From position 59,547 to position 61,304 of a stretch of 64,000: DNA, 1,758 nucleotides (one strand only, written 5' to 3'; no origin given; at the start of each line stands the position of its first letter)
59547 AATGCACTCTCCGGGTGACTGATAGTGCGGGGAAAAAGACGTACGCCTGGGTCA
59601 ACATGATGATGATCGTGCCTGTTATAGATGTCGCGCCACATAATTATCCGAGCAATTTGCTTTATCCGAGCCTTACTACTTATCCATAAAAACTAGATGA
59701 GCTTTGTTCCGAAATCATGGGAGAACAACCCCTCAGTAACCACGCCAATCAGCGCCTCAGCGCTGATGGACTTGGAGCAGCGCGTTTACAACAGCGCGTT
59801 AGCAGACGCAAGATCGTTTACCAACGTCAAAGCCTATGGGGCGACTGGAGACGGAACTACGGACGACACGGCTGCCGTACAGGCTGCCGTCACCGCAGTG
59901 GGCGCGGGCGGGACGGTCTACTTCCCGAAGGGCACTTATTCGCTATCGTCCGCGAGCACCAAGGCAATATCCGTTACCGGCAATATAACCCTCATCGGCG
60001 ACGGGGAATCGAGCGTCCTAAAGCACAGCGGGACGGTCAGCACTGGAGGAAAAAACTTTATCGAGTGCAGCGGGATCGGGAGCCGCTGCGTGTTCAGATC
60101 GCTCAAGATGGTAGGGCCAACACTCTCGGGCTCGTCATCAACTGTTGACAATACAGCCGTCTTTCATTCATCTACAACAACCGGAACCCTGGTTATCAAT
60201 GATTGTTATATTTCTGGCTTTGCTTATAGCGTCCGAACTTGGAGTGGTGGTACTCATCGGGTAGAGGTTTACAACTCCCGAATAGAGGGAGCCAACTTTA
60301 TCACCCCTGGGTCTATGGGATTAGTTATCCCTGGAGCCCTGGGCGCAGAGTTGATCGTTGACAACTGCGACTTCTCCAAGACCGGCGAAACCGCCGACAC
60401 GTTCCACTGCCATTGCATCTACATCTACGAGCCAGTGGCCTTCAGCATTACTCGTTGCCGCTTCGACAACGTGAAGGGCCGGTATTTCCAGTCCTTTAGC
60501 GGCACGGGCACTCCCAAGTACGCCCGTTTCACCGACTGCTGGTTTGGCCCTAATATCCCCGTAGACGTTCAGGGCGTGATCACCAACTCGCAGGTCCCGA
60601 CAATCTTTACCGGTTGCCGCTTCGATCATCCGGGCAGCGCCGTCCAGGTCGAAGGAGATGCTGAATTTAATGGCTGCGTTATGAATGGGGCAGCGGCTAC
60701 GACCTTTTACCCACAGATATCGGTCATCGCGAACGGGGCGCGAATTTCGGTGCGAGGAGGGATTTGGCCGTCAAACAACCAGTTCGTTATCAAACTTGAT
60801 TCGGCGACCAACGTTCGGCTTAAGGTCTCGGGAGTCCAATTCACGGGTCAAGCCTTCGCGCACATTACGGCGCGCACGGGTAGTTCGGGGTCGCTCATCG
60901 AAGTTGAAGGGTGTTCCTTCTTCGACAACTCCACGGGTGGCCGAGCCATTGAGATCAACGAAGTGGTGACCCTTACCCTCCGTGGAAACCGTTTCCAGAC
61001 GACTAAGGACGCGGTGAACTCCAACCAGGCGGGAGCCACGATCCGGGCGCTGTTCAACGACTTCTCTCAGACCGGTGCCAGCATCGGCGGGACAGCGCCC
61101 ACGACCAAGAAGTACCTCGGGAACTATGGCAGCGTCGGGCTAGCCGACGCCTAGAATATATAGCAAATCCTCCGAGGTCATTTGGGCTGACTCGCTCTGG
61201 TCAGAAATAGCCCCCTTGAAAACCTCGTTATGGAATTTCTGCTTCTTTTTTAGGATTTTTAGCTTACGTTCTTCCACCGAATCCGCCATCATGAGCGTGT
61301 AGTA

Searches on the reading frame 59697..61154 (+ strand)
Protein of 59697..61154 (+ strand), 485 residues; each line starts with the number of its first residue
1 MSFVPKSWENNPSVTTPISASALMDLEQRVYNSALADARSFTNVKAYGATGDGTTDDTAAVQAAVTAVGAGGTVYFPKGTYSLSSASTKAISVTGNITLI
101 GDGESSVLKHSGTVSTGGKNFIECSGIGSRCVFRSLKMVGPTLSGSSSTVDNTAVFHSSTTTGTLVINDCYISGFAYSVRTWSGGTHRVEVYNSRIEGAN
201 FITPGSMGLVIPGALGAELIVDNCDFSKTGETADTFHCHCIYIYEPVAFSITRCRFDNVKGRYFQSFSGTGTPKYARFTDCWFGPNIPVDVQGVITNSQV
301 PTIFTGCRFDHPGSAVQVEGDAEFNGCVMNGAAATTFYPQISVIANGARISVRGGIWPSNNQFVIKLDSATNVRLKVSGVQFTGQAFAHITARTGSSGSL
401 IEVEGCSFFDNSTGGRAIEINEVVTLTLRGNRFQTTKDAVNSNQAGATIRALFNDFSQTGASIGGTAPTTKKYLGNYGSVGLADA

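Call 20: search_protein_families(library=phrogs, proteins=[window:59697-61154:+], max_evalue=0.001)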
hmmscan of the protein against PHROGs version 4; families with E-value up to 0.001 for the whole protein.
window:59697-61154:+ (485 aa): 15 families
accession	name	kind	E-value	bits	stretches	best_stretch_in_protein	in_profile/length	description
phrog_2234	-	tail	5.3e-14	52.8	1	38-101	182-243/757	tail spike protein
phrog_18522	-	tail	7.8e-10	38.7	1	40-85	172-217/612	tail protein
phrog_13144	-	unknown function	2.7e-09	37.3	1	42-85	68-111/464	-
phrog_14558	-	tail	7.7e-09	35.4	1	35-111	97-172/740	tail spike protein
phrog_7458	-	tail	1e-08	35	1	36-100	119-180/732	tail spike protein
phrog_15175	-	head and packaging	1.2e-08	34.9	1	28-178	222-358/647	virion structural protein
phrog_20231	-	tail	2.9e-08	33.8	1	36-103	168-236/691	tail protein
phrog_15455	-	tail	9.2e-08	32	1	35-116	141-229/652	tail fiber protein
phrog_17959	-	unknown function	2.5e-07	31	0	41-98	32-84/503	-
phrog_9707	-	tail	1.2e-06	28.4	1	35-112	176-254/667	tail protein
phrog_14442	-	tail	1.8e-06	27.7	1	39-120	190-271/733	tail protein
phrog_17312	-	tail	3.1e-06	26.7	1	33-176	286-432/792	tail protein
phrog_4775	-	connector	3.4e-06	26.3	1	40-244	132-324/876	pre-neck appendage protein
phrog_8280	-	tail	4e-05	24.4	1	30-455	138-522/632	tail spike protein with colonic acid degradation activity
phrog_34028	-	unknown function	4.1e-05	23.3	1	21-105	276-357/503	-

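Call 40: search_protein_families(library=pfam, proteins=[window:59697-61154:+], max_evalue=0.05)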
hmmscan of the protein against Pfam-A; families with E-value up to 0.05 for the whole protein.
window:59697-61154:+ (485 aa): 3 families
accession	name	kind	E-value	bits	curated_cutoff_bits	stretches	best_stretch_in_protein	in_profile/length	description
PF12708.12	Pect-lyase_RHGA_epim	-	9.9e-17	61.9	27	1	41-117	1-75/213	Rhamnogalacturonase A/epimerase, pectate lyase-like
PF01696.23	Adeno_E1B_55K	-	0.0094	15.1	24.5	0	278-334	126-181/387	Adenovirus EB1 55K protein / large t-antigen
PF12218.14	End_N_terminal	-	0.037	14.2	26.3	0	49-74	1-26/67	N terminal extension of bacteriophage endosialidase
